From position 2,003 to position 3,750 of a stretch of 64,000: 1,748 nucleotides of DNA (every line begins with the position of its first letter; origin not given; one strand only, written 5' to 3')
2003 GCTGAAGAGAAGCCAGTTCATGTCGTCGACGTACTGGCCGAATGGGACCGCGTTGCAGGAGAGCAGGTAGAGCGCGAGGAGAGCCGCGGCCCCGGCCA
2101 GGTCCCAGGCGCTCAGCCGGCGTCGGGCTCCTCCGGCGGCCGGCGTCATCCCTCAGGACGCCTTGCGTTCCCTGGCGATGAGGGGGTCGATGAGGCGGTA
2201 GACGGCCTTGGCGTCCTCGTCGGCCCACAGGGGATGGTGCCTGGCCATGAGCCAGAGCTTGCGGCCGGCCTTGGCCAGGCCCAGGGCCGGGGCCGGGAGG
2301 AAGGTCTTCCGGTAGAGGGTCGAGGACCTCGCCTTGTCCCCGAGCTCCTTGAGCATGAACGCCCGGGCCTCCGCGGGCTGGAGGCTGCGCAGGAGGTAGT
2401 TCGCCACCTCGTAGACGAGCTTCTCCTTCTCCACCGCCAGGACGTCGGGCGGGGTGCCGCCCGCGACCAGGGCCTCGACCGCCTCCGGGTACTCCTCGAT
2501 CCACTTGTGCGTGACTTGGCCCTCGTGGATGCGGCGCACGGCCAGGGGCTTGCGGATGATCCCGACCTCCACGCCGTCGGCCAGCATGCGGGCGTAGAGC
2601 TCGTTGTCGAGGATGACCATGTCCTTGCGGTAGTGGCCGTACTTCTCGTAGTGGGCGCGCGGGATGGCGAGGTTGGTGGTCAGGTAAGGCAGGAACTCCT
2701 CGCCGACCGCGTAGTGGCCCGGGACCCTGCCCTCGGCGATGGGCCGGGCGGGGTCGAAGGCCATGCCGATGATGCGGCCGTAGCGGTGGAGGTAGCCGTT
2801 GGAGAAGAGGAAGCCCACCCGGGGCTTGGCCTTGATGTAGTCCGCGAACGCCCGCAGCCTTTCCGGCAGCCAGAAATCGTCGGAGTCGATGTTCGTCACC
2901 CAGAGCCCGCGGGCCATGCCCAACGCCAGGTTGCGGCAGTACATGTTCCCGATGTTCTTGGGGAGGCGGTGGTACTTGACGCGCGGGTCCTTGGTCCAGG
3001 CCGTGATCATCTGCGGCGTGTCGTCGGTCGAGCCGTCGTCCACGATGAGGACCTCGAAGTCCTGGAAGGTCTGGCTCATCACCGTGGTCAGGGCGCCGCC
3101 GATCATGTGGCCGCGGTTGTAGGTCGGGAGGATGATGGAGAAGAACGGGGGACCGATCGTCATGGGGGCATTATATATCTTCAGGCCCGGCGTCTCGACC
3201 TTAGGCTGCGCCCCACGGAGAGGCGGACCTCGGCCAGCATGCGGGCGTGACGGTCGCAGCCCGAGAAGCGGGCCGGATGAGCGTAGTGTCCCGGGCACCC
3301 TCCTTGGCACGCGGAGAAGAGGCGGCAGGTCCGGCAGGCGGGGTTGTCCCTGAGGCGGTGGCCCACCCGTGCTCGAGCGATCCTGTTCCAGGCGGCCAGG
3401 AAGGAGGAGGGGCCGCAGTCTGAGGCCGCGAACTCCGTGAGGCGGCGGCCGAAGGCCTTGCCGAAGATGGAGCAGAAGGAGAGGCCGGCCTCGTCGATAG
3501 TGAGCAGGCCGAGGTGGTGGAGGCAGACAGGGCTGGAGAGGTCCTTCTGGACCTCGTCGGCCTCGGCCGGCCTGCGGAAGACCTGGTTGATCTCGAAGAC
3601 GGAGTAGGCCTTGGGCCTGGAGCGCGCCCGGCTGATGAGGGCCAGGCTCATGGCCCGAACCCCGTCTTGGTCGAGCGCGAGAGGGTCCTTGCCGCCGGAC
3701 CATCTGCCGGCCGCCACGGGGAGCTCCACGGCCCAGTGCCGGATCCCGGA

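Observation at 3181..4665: Hidden 27-codon ORF abutting a PqqD-fused radical SAM/SPASM gene: candidate RiPP-type precursor heading a glycosyltransferase operon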

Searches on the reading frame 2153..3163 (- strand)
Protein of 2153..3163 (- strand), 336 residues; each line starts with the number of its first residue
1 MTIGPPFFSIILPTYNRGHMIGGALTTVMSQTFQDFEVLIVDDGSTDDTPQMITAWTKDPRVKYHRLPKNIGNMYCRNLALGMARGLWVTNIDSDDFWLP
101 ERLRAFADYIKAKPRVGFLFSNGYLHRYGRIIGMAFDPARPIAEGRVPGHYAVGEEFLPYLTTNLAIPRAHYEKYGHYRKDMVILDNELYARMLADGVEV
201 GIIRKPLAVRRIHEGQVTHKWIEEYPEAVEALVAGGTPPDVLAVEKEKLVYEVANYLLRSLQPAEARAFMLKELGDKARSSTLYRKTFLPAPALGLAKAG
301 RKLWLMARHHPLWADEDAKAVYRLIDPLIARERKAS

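Call 5: search_protein_families(library=pfam, proteins=[window:2153-3163:-], max_evalue=0.01)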
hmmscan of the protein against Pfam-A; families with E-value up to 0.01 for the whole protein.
window:2153-3163:- (336 aa): 3 families
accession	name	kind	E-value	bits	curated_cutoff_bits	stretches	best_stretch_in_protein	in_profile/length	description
PF00535.33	Glycos_transf_2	-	1.3e-28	100.5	23.3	1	9-118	1-111/168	Glycosyl transferase family 2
PF10111.15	Glyco_tranf_2_2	-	3e-07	30.7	27.3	1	27-112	18-108/276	Glycosyltransferase like family 2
PF13641.12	Glyco_tranf_2_3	-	0.0004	20.9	27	1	5-129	1-129/230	Glycosyltransferase like family 2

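Call 6: search_protein_families(library=ncbifam, proteins=[window:2153-3163:-], max_evalue=0.1)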
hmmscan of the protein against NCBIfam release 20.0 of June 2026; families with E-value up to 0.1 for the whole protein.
window:2153-3163:- (336 aa): 27 families (the best 25 are shown)
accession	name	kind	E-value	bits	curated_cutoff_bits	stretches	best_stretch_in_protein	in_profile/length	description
NF047683.1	TeichurnBiosyTuaG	equivalog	8e-24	84.6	400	1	5-121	5-121/252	teichuronic acid biosynthesis protein TuaG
NF007453.0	PRK10018.1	equivalog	9.6e-20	71.4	382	1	5-126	5-127/280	colanic acid biosynthesis glycosyltransferase WcaA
TIGR04017.1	WcaA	equivalog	2.6e-19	69.9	495.75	1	5-126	4-126/279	colanic acid biosynthesis glycosyltransferase WcaA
NF050050.1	ProtGlycPglI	equivalog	1.5e-15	57.4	500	1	6-128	2-124/306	GalNAc(5)-diNAcBac-PP-undecaprenol beta-1,3-glucosyltransferase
NF041875.1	EPS_EpsD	equivalog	2.2e-15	56.9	370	1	9-102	2-96/325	exopolysaccharide biosynthesis glycosyltransferase EpsD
NF007482.0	PRK10073.1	equivalog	9.9e-15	54.4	423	1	7-101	7-101/334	glycosyltransferase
TIGR03937.1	PgaC_IcaA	equivalog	1.5e-13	50.5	422.3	1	6-127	45-167/407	poly-beta-1,6-N-acetyl-D-glucosamine synthase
NF038302.1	EPS_HpsE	equivalog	1.2e-10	40.9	300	1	8-118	3-119/307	hormogonium polysaccharide biosynthesis glycosyltransferase HpsE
NF053739.1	GlytfEpsEBac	equivalog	2.2e-10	40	450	1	7-113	2-110/265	glycosyltransferase EpsE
NF038299.1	EPS_HpsN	equivalog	4e-10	39.2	425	1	7-118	2-114/317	hormogonium polysaccharide biosynthesis glycosyltransferase HpsN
TIGR03965.1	mycofact_glyco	equivalog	9e-10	38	280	1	9-106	77-179/467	mycofactocin biosynthesis glycosyltransferase MftF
TIGR04242.1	nodulat_NodC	equivalog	3.3e-08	32.9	550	1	6-108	48-154/395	chitooligosaccharide synthase NodC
TIGR04283.1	glyco_like_mftF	equivalog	1.3e-07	31.5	182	1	9-67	2-56/221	TIGR04283 family arsenosugar biosynthesis glycosyltransferase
NF041394.1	GtaseAglG_Halo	equivalog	3.8e-07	29.7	440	1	17-96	14-93/304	glucosyl-dolichyl phosphate glucuronosyltransferase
TIGR04440.1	glyco_TIGR04440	domain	6.5e-07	29.3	70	1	9-115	3-111/215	TIGR00180 family glycosyltransferase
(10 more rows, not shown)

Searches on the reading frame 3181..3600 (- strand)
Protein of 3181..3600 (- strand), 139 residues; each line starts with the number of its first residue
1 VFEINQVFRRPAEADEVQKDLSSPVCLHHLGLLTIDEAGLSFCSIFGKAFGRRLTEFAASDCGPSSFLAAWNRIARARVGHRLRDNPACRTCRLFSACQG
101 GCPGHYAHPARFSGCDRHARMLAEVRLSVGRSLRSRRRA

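Call 10: search_protein_families(library=pfam, proteins=[window:3181-3600:-], max_evalue=10)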
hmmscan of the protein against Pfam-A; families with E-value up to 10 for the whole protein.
window:3181-3600:- (139 aa): 1 family
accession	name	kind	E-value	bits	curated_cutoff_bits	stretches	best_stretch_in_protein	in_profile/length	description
PF04135.18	Nop10p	-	0.009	16.5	27.2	1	82-119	4-42/52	Nucleolar RNA-binding protein, Nop10p family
